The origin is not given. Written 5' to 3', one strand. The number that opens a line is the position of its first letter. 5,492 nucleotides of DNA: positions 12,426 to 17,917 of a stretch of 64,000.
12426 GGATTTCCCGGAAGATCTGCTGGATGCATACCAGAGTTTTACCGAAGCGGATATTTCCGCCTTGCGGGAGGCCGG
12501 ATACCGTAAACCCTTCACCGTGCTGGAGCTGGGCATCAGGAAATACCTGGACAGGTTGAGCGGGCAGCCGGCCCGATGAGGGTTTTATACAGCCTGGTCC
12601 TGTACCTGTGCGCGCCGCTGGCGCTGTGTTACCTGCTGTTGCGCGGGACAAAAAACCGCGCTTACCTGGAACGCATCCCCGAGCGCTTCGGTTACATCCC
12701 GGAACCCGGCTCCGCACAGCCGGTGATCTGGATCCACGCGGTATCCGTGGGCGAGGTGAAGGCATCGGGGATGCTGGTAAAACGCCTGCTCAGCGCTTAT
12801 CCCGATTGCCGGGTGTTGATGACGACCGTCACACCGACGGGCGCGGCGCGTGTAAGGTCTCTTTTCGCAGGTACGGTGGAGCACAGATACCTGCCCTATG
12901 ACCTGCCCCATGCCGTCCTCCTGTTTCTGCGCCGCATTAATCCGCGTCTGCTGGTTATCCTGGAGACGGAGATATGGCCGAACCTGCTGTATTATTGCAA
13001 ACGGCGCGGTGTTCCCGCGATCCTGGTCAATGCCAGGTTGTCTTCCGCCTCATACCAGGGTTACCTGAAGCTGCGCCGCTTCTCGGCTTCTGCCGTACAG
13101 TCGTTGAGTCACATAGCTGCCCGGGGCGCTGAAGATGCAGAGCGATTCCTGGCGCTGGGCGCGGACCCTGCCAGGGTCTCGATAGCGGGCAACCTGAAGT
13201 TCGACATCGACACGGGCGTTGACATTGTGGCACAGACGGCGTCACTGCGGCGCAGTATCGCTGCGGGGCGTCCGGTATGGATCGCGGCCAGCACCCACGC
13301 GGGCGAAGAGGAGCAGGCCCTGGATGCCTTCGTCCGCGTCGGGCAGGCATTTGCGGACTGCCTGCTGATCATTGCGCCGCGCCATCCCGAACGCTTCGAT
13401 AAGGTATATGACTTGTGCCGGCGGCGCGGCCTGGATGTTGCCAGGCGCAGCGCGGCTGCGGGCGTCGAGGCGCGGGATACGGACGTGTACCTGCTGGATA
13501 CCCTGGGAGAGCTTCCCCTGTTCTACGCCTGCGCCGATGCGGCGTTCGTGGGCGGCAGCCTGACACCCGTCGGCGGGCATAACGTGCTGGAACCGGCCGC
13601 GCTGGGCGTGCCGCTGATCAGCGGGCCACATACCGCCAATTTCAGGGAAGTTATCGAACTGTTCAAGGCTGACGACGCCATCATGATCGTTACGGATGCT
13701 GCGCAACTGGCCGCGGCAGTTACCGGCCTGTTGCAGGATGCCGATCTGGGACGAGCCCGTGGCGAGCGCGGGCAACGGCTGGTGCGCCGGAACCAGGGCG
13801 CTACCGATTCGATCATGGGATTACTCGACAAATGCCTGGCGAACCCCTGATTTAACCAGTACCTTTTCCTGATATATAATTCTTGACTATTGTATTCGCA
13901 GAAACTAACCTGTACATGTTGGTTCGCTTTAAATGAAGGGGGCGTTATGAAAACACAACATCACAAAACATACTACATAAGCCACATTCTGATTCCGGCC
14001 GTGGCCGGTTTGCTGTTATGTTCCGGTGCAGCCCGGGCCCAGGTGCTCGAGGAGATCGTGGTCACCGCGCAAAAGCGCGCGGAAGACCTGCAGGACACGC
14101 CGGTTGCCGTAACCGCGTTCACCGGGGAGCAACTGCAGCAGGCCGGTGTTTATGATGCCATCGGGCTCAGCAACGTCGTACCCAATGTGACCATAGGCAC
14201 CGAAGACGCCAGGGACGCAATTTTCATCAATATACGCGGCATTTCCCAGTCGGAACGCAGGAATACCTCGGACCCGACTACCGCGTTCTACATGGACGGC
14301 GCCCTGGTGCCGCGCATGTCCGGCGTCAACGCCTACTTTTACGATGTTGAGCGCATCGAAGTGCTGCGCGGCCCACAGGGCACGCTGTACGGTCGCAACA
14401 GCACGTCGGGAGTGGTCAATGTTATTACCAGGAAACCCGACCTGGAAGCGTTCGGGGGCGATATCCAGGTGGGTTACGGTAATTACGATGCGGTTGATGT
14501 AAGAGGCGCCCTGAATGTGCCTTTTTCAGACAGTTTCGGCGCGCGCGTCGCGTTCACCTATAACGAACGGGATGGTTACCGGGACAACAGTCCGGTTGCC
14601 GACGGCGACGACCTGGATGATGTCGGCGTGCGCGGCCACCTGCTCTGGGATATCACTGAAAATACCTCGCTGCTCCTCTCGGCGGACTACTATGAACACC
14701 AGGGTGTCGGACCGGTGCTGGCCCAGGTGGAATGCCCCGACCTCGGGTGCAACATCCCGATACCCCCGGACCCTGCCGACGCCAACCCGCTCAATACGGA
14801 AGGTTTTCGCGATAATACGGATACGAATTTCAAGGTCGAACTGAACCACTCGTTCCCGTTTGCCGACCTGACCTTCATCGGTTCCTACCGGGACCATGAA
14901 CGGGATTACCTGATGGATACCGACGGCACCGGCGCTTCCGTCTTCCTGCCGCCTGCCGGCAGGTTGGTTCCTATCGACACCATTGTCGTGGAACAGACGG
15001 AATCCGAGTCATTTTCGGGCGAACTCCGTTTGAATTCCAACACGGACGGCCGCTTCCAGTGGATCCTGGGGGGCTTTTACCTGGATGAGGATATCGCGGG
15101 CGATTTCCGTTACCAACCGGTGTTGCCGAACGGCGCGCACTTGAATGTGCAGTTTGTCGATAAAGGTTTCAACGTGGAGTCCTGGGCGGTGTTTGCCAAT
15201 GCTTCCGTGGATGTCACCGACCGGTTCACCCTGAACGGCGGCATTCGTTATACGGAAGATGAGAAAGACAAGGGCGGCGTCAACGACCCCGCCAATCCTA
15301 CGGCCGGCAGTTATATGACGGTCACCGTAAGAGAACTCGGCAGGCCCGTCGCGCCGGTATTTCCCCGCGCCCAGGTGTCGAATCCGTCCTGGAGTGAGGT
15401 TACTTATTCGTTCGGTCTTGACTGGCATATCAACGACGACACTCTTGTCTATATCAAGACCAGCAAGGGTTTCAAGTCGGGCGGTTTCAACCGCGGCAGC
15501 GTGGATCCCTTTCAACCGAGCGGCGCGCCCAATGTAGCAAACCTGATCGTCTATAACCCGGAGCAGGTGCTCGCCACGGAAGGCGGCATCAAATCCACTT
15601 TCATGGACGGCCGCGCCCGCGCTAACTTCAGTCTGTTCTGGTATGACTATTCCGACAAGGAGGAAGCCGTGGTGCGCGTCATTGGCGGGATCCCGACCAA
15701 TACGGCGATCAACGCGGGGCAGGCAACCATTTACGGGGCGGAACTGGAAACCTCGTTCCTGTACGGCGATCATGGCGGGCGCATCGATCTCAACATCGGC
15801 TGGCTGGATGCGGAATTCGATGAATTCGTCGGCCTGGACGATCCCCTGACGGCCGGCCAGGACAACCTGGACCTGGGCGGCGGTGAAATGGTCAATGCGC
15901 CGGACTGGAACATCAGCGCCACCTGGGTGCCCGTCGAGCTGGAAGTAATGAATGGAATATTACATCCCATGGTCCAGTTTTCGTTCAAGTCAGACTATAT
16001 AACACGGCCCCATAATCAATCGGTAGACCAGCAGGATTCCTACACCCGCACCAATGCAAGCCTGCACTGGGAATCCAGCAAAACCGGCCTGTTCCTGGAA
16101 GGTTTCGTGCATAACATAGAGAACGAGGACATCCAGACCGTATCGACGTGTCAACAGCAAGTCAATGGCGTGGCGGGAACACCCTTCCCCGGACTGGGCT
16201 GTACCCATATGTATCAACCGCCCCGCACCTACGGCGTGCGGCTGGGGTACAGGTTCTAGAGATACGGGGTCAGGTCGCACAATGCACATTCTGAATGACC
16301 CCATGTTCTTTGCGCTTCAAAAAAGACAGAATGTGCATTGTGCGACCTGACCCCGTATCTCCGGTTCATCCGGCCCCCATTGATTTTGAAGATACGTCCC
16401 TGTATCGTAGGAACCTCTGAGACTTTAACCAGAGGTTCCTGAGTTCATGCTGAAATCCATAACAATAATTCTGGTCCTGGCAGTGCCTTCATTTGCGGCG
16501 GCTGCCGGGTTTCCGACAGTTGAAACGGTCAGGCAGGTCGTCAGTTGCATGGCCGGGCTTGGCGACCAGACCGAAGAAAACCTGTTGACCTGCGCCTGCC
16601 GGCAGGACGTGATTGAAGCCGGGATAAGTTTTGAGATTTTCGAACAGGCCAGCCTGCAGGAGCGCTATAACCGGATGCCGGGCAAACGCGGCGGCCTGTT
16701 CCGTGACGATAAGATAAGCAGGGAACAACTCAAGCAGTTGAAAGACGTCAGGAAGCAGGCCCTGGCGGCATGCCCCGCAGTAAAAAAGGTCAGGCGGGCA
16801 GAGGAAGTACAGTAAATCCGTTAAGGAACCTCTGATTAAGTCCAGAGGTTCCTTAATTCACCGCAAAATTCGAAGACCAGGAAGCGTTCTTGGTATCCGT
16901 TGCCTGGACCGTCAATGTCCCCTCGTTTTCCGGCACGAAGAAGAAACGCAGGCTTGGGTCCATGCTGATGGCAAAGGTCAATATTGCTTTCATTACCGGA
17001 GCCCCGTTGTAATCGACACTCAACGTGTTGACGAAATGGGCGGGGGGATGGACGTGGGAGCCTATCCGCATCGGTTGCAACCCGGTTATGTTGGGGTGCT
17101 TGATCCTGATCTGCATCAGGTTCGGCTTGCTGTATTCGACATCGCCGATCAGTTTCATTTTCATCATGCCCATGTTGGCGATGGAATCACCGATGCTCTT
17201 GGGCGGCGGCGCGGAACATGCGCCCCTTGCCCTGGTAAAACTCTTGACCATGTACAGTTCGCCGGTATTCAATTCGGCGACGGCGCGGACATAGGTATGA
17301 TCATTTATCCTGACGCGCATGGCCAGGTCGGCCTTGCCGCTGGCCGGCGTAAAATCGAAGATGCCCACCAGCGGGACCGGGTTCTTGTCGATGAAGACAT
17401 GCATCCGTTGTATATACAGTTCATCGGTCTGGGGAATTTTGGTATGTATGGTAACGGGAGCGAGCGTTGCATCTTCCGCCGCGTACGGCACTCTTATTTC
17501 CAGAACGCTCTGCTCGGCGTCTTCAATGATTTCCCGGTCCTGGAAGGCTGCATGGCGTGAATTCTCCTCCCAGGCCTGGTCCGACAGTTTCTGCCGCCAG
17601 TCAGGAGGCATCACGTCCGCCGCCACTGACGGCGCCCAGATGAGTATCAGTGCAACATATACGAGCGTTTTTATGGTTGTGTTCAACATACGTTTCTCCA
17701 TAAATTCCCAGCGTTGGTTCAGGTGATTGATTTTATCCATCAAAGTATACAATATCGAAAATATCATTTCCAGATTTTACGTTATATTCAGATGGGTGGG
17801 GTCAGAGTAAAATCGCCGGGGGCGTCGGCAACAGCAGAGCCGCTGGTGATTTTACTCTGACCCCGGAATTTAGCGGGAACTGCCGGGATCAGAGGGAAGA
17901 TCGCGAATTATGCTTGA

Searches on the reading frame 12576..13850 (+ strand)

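Call 80: search_protein_families(library=pfam, proteins=[window:12576-13850:+], max_evalue=0.00001)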
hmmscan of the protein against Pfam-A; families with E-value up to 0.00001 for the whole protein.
window:12576-13850:+ (424 aa): 1 family
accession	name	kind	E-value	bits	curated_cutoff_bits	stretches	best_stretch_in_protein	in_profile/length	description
PF04413.22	Glycos_transf_N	-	9.9e-66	221.1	23.9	1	33-211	2-179/179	3-Deoxy-D-manno-octulosonic-acid transferase (kdotransferase)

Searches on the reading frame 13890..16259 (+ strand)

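Call 80: search_protein_families(library=pfam, proteins=[window:13890-16259:+], max_evalue=0.00001)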
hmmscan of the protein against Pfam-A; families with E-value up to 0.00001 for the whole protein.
window:13890-16259:+ (789 aa): 2 families
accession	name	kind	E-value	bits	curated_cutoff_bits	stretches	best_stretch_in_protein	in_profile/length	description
PF00593.30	TonB_dep_Rec_b-barrel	-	1.4e-34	121.2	27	1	253-728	24-422/436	TonB dependent receptor-like, beta-barrel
PF07715.20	Plug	-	5.6e-16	59.4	23.9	1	67-175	2-107/107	TonB-dependent Receptor Plug Domain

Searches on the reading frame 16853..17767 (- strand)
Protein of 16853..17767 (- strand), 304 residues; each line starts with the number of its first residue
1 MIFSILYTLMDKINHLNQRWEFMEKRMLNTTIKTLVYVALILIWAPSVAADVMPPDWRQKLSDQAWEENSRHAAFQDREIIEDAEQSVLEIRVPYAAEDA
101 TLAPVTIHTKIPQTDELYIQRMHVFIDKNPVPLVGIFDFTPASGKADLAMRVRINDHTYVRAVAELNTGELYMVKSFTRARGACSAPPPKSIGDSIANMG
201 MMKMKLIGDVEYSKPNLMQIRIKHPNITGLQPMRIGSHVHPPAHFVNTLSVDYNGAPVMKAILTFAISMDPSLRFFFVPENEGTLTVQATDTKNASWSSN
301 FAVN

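Call 81: search_protein_families(library=pfam, proteins=[window:16853-17767:-], max_evalue=0.00001)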
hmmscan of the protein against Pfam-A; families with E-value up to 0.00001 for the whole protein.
window:16853-17767:- (304 aa): 2 families
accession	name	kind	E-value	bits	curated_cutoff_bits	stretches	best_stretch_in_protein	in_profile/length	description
PF13501.12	SoxY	-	1.5e-27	96.5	28.4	1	73-184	3-112/112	Sulfur oxidation protein SoxY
PF08770.17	SoxZ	-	4.1e-19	68.5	25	1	217-300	13-96/98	Sulphur oxidation protein SoxZ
